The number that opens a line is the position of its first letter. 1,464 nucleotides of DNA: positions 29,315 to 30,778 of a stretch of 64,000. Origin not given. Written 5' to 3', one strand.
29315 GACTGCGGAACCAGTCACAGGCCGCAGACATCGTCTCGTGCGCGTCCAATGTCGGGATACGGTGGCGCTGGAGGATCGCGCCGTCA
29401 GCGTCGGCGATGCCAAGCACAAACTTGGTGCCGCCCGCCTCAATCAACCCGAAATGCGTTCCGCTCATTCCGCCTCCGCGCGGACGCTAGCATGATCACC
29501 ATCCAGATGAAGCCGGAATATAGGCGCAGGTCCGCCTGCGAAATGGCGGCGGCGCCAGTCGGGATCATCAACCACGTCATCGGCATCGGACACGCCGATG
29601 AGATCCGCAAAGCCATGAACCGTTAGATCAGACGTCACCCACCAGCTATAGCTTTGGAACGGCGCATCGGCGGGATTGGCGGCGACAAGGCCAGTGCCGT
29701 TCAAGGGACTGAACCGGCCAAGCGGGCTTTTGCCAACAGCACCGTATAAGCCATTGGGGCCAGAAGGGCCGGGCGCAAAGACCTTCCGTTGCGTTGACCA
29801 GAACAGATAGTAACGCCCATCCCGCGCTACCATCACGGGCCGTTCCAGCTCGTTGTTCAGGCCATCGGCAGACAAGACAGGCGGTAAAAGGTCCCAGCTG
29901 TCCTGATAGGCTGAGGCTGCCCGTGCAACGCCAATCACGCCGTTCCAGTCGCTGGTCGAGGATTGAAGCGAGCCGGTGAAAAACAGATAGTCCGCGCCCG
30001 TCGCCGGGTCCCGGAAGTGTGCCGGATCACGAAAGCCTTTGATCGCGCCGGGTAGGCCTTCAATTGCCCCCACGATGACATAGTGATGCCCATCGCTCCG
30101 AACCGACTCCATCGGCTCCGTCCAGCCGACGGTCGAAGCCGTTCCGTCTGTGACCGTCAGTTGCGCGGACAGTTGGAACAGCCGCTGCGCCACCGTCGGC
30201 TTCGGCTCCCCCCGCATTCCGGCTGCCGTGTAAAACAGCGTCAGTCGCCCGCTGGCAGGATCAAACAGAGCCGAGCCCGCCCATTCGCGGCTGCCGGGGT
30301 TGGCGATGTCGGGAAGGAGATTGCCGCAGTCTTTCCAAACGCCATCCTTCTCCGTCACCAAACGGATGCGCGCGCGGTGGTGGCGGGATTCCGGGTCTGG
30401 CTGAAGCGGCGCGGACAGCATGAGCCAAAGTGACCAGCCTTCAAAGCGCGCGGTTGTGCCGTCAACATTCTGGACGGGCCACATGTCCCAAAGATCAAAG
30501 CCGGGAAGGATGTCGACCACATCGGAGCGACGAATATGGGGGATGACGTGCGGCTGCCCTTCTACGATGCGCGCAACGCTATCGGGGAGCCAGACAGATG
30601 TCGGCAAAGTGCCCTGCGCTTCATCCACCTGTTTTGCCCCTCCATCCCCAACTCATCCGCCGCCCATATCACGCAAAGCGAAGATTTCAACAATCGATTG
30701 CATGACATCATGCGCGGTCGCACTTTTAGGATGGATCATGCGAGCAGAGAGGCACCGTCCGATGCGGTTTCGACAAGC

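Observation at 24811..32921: TonB-GH68-fructokinase locus with adjoining Leloir genes: candidate new fructoside utilisation system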

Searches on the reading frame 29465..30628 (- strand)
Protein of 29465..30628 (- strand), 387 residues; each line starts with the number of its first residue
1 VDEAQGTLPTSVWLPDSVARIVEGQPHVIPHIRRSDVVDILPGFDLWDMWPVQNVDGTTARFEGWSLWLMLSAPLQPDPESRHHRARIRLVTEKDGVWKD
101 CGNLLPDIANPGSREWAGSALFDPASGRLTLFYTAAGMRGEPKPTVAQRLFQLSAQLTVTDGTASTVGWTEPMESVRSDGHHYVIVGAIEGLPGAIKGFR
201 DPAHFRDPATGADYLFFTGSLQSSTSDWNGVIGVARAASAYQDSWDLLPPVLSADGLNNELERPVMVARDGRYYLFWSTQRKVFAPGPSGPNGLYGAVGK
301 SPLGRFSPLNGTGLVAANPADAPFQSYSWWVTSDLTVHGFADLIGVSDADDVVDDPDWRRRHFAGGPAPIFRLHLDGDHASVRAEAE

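Call 3: search_protein_families(library=pfam, proteins=[window:29465-30628:-])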
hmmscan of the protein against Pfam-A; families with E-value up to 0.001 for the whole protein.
window:29465-30628:- (387 aa): 1 family
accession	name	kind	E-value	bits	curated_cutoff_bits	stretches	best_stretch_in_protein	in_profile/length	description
PF02435.22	Glyco_hydro_68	-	1.9e-58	198.9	27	2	35-221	43-228/424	Levansucrase/Invertase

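Call 4: search_protein_families(library=ncbifam, proteins=[window:29465-30628:-])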
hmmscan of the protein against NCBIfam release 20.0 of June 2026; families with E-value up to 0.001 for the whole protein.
window:29465-30628:- (387 aa): 0 families

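Call 7: find_related_loci(query=window:29465-30628:-, collection=genome_contigs, flank=8000)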
Query window:29465-30628:- (387 aa) in genome_contigs; peptide patterns used: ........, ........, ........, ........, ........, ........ (x = any residue, [..] = any of these).
148 stretches matched a pattern; 107 encode a relative of the query (tblastn E <= 1e-3); the best 80 are kept; 80 distinct loci.
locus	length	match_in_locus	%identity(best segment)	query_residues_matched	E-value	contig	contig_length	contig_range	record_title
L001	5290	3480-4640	93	1-387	0e+0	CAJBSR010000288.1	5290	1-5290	MAG: uncultured Sphingomonadales bacterium isolate Loc090721-4m_bin-0453 genome assembly, contig: bin-0453:288/594, whol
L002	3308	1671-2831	89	1-387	0e+0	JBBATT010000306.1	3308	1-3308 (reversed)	MAG: Chakrabartia sp. isolate EUL_278 ctg306-EUL_278, whole genome shotgun sequence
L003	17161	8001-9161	88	1-387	0e+0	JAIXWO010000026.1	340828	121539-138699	MAG: Sphingomonadales bacterium isolate D4_MAG_00020 pond_D4_MAG_00020_000000000017, whole genome shotgun sequence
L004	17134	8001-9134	59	10-387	6e-145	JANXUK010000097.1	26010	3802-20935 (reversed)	MAG: Sphingomonadales bacterium isolate 339R_metabat_38 339R_k141_46545, whole genome shotgun sequence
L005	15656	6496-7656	94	1-387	0e+0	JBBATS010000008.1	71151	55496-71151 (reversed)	MAG: Chakrabartia sp. isolate EUL_277 ctg8-EUL_277, whole genome shotgun sequence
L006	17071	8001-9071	58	28-382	1e-134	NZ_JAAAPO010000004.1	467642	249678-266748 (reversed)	Novosphingobium ovatum strain FSY-8 contig00004, whole genome shotgun sequence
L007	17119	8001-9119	55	10-382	1e-129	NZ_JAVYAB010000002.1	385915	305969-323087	Novosphingobium sp. APW14 contig2, whole genome shotgun sequence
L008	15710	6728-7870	53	2-382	9e-125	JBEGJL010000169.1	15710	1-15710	MAG: Pseudomonadota bacterium isolate NASQAN2015_172_B_bin.12 scaffold_24861, whole genome shotgun sequence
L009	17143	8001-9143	52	2-382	8e-122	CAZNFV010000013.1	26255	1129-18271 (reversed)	MAG TPA_asm: uncultured Novosphingobium sp. isolate SRP302895_co1_60 genome assembly, contig: NODE_3319_length_26255_cov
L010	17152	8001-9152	58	6-385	2e-142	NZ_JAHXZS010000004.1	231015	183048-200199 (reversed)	Aquisediminimonas sediminicola strain CH68-4 NODE_4_length_231015_cov_59.710877, whole genome shotgun sequence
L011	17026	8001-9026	55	41-382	4e-115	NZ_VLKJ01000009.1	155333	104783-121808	Novosphingobium taihuense strain CGMCC 1.3432 IQ25DRAFT_scaffold00009.9, whole genome shotgun sequence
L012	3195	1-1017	54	44-382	2e-118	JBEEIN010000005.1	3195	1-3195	MAG: Pseudomonadota bacterium isolate blueriver_2019_sw_WHONDRS-S19S_0024_B_bin.40 scaffold_1433823, whole genome shotgu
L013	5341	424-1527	54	11-382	4e-115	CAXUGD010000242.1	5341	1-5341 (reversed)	MAG TPA_asm: uncultured Acetobacteraceae bacterium isolate public_SRR14722309_metawrap_bin.2 genome assembly, contig: pu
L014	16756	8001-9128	49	5-382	7e-110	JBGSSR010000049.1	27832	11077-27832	MAG: Sphingomonadaceae bacterium isolate JTS-AC387 k141_2638860, whole genome shotgun sequence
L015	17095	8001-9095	51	10-380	3e-109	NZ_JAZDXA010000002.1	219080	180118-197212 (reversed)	Sphingobium sp. MK2 NODE_2_length_219080_cov_234.127583, whole genome shotgun sequence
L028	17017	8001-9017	51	40-382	5e-104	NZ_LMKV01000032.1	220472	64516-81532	Sphingobium sp. Leaf26 contig_8, whole genome shotgun sequence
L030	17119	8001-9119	50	8-378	8e-104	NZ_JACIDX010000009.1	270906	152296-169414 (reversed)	Novosphingobium sediminicola strain DSM 27057 Ga0373243_09, whole genome shotgun sequence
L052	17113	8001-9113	47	17-382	5e-92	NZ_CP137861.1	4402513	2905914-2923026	Novosphingobium rhizosphaerae strain LY chromosome, complete genome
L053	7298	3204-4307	46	3-382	1e-91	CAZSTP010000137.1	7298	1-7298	MAG TPA_asm: uncultured Novosphingobium sp. isolate SRP302895_co1_273 genome assembly, contig: NODE_21142_length_7298_co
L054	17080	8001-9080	49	11-384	2e-91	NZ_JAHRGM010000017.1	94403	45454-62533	Sphingobium sp. AS12 NODE13, whole genome shotgun sequence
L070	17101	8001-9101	45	3-382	2e-89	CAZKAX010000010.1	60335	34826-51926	MAG TPA_asm: uncultured Novosphingobium sp. isolate binchicken_co328_25 genome assembly, contig: NODE_265_length_60335_c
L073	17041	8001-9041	48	29-382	3e-89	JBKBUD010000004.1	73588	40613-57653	MAG: Novosphingobium sp. isolate 21I_061.bin.16 NODE_309_length_73588_cov_5.155389, whole genome shotgun sequence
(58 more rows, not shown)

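Call 8: search_solved_structures(query=window:29465-30628:-, show_alignments=2)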
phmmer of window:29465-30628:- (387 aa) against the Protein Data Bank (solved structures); distinct sequences matched with E-value up to 0.001: 36.
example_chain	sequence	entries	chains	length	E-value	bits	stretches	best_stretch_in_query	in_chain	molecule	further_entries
7bj4_A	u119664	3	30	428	8.7e-60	206.3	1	10-382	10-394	Levansucrase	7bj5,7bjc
8qkw_A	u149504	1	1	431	7.4e-40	140.7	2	230-385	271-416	Glutamate 5-kinase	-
8qj5_A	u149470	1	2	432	9.9e-40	140.3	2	230-385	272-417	Glutamate 5-kinase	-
7ehr_A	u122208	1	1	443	1.2e-39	140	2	229-346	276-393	Levansucrase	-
7eht_A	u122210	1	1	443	2.3e-39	139.1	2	229-346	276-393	Levansucrase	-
7fdz_A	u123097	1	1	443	2.8e-39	138.8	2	229-346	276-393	Levansucrase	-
7ehs_A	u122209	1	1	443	3.1e-39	138.6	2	229-346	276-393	Levansucrase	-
9ibs_A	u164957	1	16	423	1.1e-38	136.8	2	231-350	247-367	Levansucrase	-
6frw_A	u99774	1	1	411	1.4e-34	123.3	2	230-344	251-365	Levansucrase (Beta-D-fructofuranosyl transferase)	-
6rv5_A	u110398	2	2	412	1.4e-34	123.3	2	230-344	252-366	Levansucrase (Beta-D-fructofuranosyl transferase)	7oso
4d47_A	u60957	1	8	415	7.9e-34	120.8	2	230-345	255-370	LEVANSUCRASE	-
6m0d_A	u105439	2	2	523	1.3e-23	87.1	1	232-322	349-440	Levansucrase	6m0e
8i2q_A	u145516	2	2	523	2.3e-23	86.3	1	232-322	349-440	Beta-fructosyltransferase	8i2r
3vsr_A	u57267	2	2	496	1.2e-22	84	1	229-324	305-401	Beta-fructofuranosidase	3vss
3wpu_A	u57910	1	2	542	1.6e-22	83.6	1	229-324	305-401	Beta-fructofuranosidase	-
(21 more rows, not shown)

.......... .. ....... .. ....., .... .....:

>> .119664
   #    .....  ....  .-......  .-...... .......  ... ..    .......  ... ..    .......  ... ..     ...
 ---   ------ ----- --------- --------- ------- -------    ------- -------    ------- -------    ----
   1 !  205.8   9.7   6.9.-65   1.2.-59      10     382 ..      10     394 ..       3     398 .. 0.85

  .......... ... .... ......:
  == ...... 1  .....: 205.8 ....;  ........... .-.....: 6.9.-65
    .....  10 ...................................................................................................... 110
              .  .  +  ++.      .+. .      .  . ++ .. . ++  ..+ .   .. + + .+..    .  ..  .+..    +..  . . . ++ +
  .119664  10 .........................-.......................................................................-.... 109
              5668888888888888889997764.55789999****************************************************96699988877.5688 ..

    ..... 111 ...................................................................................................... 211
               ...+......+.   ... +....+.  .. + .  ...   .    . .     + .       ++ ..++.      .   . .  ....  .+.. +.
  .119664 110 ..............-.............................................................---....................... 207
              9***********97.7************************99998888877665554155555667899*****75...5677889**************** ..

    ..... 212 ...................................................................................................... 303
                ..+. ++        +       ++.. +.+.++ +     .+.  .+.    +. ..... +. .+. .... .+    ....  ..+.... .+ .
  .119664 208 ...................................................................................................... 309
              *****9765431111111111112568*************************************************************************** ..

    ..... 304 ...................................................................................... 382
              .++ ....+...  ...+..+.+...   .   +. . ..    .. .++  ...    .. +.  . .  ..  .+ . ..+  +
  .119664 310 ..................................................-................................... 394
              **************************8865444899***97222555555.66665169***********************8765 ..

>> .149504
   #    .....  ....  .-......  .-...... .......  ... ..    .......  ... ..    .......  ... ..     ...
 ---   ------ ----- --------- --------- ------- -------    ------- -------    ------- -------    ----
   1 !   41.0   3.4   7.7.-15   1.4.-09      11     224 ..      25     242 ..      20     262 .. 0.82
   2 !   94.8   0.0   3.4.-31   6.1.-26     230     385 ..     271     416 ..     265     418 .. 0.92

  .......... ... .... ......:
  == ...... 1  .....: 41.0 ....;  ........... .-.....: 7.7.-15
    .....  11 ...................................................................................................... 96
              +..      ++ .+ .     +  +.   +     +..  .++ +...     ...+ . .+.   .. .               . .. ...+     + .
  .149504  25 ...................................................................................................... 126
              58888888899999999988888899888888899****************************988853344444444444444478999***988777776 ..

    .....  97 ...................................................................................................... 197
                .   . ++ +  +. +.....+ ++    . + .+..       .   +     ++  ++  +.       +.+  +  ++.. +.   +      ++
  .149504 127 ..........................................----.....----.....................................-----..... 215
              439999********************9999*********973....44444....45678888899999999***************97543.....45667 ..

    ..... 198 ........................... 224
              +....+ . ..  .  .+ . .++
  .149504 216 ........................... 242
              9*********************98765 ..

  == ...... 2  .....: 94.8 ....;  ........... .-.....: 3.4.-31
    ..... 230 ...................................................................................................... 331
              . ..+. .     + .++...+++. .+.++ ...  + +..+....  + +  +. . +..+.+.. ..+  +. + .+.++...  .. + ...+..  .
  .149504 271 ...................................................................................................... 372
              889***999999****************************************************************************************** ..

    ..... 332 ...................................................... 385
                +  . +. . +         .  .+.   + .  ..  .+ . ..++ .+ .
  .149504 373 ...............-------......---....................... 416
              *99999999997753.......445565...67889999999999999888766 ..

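Call 14: search_protein_families(library=pfam, proteins=[L053:1595-3130:+, L052:5696-7891:+, L073:12993-14513:+, L010:14162-15769:+, L070:9124-10437:+, L015:4989-6476:-, L030:11861-13573:-, L054:10012-12213:+, L028:3374-4990:+, L015:10006-11757:+])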
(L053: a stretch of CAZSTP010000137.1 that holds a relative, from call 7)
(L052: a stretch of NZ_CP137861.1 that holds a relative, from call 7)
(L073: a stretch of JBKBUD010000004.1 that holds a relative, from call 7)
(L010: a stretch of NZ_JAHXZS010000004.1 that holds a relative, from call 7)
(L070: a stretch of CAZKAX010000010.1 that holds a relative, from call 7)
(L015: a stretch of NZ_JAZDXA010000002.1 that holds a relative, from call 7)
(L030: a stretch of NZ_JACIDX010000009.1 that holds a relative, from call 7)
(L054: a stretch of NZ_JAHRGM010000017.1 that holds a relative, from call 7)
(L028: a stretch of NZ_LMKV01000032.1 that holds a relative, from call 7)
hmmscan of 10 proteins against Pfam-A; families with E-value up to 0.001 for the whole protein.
L053:1595-3130:+ (511 aa): 2 families
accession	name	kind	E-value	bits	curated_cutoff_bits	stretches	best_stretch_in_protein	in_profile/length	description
PF07690.21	MFS_1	-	5.9e-23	81.8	33.4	1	78-447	7-345/347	Major Facilitator Superfamily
PF13347.12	MFS_2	-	8.2e-10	38.2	27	1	113-441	44-366/427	MFS/sugar transport protein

L052:5696-7891:+ (731 aa): 2 families
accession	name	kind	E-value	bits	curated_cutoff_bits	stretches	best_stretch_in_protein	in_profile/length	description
PF02065.24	Melibiase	-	1.9e-114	382.7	27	1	286-618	1-345/347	Melibiase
PF16875.11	Glyco_hydro_36N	-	1.7e-24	87.1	27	1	57-273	5-244/253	Glycosyl hydrolase family 36 N-terminal domain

L073:12993-14513:+ (506 aa): 7 families
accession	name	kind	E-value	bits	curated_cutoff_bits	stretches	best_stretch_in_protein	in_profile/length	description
PF04820.20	Trp_halogenase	-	3.8e-198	659.4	21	1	17-469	2-454/458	Tryptophan halogenase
PF01266.30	DAO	-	2.2e-09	37.8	27.9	1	17-229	2-205/353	FAD dependent oxidoreductase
PF13454.12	NAD_binding_9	-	1e-06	29.2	21.8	0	18-56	1-40/155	FAD-NAD(P)-binding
PF07992.20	Pyr_redox_2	-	1.1e-06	28.8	26.1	0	16-56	2-36/291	Pyridine nucleotide-disulphide oxidoreductase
PF05834.18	Lycopene_cycl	-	5.8e-06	26.1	23.4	0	154-230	70-144/380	Lycopene cyclase protein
PF12831.13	FAD_oxidored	-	3.8e-05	23.6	27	0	17-50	2-32/416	FAD dependent oxidoreductase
PF13450.12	NAD_binding_8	-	0.00082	20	21.9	0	19-49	1-28/68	NAD(P)-binding Rossmann-like domain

L010:14162-15769:+ (535 aa): 9 families
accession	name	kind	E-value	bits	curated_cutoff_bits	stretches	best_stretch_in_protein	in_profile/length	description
PF13759.12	2OG-FeII_Oxy_5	-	2.1e-17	63.8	27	1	435-529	2-101/101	Putative 2OG-Fe(II) oxygenase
PF23914.1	TPR_CcmH_CycH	-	2.3e-11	44.2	42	1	62-167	40-146/158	Cytochrome c-type biogenesis protein H TPR domain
PF13428.12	TPR_14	-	3.1e-10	40.1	23.5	0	73-113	2-42/44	Tetratricopeptide repeat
PF14559.12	TPR_19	-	2.4e-09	37.8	25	1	48-110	1-63/68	Tetratricopeptide repeat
PF13432.12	TPR_16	-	7.6e-08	33.1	32.7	0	49-106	8-65/65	Tetratricopeptide repeat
PF00515.34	TPR_1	-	1.4e-06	28.3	27.8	0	72-105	1-34/34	Tetratricopeptide repeat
PF13181.12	TPR_8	-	1.5e-06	28.4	25.7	0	72-104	1-33/34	Tetratricopeptide repeat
PF07719.23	TPR_2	-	5.3e-06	26.6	27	0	72-105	1-34/34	Tetratricopeptide repeat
PF14561.12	TPR_20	-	0.00072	20.3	25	0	130-179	10-59/90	Tetratricopeptide repeat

L070:9124-10437:+ (437 aa): 2 families
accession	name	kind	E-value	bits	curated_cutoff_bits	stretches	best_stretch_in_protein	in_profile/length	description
PF00251.26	Glyco_hydro_32N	-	7.2e-81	272.5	22.1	1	6-312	1-304/307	Glycosyl hydrolases family 32 N-terminal domain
PF13088.12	BNR_2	-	0.00071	19.4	31.4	0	23-198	60-207/277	BNR repeat-like domain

L015:4989-6476:- (495 aa): 2 families
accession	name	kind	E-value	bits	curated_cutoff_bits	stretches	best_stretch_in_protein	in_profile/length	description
PF13347.12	MFS_2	-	9.5e-46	156.6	27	1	48-455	2-420/427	MFS/sugar transport protein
PF07690.21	MFS_1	-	1.1e-08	34.9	33.4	1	69-379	22-323/347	Major Facilitator Superfamily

L030:11861-13573:- (570 aa): 5 families
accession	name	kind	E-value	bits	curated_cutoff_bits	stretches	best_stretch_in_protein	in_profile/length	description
PF07519.17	Tannase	-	3.4e-102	343.2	29.8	1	77-569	1-489/490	Tannase and feruloyl esterase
PF00326.27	Peptidase_S9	-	4.1e-06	26.9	22.6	0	453-523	145-209/213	Prolyl oligopeptidase family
PF19878.5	DUF6351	-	7.4e-06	25.3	22.4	0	183-231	254-301/655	Tannase-like family of unknown function (DUF6351)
PF00561.26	Abhydrolase_1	-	0.00045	20.4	25.8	0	175-246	50-113/245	alpha/beta hydrolase fold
PF12146.15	Hydrolase_4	-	0.00094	19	27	0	180-240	55-116/239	Serine aminopeptidase, S33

L054:10012-12213:+ (733 aa): 3 families
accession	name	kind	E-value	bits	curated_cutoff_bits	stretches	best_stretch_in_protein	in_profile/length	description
PF02065.24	Melibiase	-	2.8e-120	401.9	27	1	285-630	2-347/347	Melibiase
PF16875.11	Glyco_hydro_36N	-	1.5e-55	188.9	27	1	49-280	1-253/253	Glycosyl hydrolase family 36 N-terminal domain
PF16874.11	Glyco_hydro_36C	-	1.2e-13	51.7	27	1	645-728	2-76/77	Glycosyl hydrolase family 36 C-terminal domain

L028:3374-4990:+ (538 aa): 4 families
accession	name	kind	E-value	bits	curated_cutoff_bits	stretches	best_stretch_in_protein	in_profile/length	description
PF16499.11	Melibiase_2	-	5.7e-61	206.8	23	1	184-451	1-284/284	Alpha galactosidase A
PF17801.7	Melibiase_C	-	2.4e-17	63.2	22.9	1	464-536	2-70/71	Alpha galactosidase C-terminal beta sandwich domain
PF17450.8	Melibiase_2_C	-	7.2e-06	26.6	22.5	1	454-495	1-44/87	Alpha galactosidase A C-terminal beta sandwich domain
PF10566.15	Glyco_hydro_97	-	3.8e-05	23.7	32.5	1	219-314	46-135/275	Glycoside hydrolase 97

L015:10006-11757:+ (583 aa): 2 families
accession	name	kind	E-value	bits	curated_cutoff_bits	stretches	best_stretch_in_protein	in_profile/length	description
PF07519.17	Tannase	-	3.8e-111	372.8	29.8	1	84-581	1-490/490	Tannase and feruloyl esterase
PF00326.27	Peptidase_S9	-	4.4e-06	26.8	22.6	0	180-249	35-103/213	Prolyl oligopeptidase family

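Call 61: search_protein_families(library=ncbifam, proteins=[L010:3595-5703:+, L010:2247-3590:+], max_evalue=0.00001)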
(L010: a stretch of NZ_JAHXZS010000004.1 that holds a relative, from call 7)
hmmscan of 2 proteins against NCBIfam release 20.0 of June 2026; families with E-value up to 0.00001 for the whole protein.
L010:3595-5703:+ (702 aa): 1 family
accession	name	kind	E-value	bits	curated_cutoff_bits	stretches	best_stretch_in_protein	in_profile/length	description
NF053652.1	BtArabpyrBAD1528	equivalog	4.7e-18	64.6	1100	1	316-528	336-556/730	beta-L-arabinopyranosidase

L010:2247-3590:+ (447 aa): 1 family
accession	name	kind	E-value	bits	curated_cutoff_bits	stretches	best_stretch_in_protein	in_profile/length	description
TIGR01301.1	GPH_sucrose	subfamily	2e-22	79.7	511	2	32-112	13-93/476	sucrose/proton symporter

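Call 73: predict_structure(alignment_id=A3)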
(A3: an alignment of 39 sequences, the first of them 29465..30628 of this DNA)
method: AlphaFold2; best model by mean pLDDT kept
length: 387 residues; sequences in the alignment: 39
mean_pLDDT: 90.1   pTM: 0.91
mean pLDDT of the five models: 90.1, 88.8, 88.7, 87.7, 87.6
residues with pLDDT >= 90: 279; 70-90: 87; 50-70: 13; < 50: 8
segments of 3 or more residues with pLDDT < 50: 1-6
pLDDT, mean of each block of 10 residues (from residue 1): 52 96 84 83 94 95 96 94 94 94 91 94 96 92 86 96 95 92 81 83 96 96 93 91 85 96 96 96 92 96 97 93 88 93 83 81 87 95 65
secondary structure, 60 per line:
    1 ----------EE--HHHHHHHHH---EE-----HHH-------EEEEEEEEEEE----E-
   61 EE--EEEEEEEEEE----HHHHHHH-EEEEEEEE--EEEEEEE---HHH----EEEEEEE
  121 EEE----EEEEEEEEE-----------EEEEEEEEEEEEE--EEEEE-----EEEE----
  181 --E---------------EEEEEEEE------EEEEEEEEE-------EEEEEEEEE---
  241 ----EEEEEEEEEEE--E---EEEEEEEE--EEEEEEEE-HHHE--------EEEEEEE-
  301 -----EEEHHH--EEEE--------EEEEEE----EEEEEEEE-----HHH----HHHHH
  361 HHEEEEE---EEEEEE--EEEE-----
elements in order: H15-23 E44-54 E65-74 H79-85 E87-94 E97-103 E114-123 E128-136 E148-160 E163-167 E173-176 E199-206 E213-221 E229-237 E245-255 E262-269 E272-279 E293-299 E306-308 E314-317 E326-331 E336-343 H356-362 E363-367 E371-376 E379-382

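Call 76: fold_search(model_id=the predicted structure, library=pdb)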
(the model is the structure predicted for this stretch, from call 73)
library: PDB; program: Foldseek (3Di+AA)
matches with E <= 10: 934; with E <= 0.001: 208
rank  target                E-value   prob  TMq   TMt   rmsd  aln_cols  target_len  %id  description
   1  7bj4_A                1.9e-35  1.00  0.86  0.82   3.0       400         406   36  Inulosucrase from Halalkalicoccus jeotgali bound to kestose (released 2021-04-14)
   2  7bjc_A                4.7e-35  1.00  0.85  0.82   3.1       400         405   36  Inulosucrase from Halalkalicoccus jeotgali in complex with sucrose (released 2021-04-14)
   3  7ehs                  3.0e-31  1.00  0.83  0.77   3.7       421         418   27  Levansucrase from Brenneria sp. EniD 312 (released 2022-04-20)
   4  7ehr                  3.2e-31  1.00  0.83  0.78   4.2       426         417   27  Levansucrase from Brenneria sp. EniD 312 at 1.33 angstroms resolution (released 2022-04-20)
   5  7fdz_A                6.4e-31  1.00  0.83  0.77   4.3       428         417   27  Levansucrase from Brenneria sp. EniD 312 with sucrose (released 2022-04-20)
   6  7eht                  1.0e-30  1.00  0.83  0.77   4.3       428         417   27  Levansucrase from Brenneria sp. EniD 312 (released 2022-04-20)
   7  8qj5_A                2.2e-30  1.00  0.83  0.78   3.5       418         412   28  Crystal structure of the Levansucrase beta from Pseudomonas syringae pv. actinidiae (released 2024-09-25)
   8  8qkw                  3.8e-30  1.00  0.83  0.78   3.5       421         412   28  Crystal structure of Levansucrase from Pseudomonas syringae in complex with a tetravalent iminosugar (released 2024-10-02)
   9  9ibs_A                7.6e-30  1.00  0.81  0.77   4.5       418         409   27  Cryo-EM Structure of Self-assembled Zymomonas mobilis Levansucrase Nanotube (released 2026-03-04)
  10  8qj5_B                9.4e-30  1.00  0.83  0.78   3.4       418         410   28  Crystal structure of the Levansucrase beta from Pseudomonas syringae pv. actinidiae (released 2024-09-25)
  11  6frw                  1.2e-29  1.00  0.82  0.77   3.8       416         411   25  X-ray structure of the levansucrase from Erwinia tasmaniensis (released 2019-02-06)
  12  6rv5_A                6.5e-29  1.00  0.82  0.78   3.8       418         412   25  X-ray structure of the levansucrase from Erwinia tasmaniensis in complex with levanbiose (released 2020-04-01)
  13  4d47_A                1.8e-28  1.00  0.81  0.76   3.7       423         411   26  X-ray structure of the levansucrase from Erwinia amylovora (released 2015-08-05)
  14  8i2r                  2.7e-26  1.00  0.79  0.64   5.0       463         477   25  Beijerinckia indica beta-fructosyltransferase variant H395R/F473Y in complex with fructose (released 2023-06-14)
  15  3wpu_A                4.1e-26  1.00  0.82  0.60   3.7       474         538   23  Full-length beta-fructofuranosidase from Microbacterium saccharophilum K-1 (released 2014-03-12)
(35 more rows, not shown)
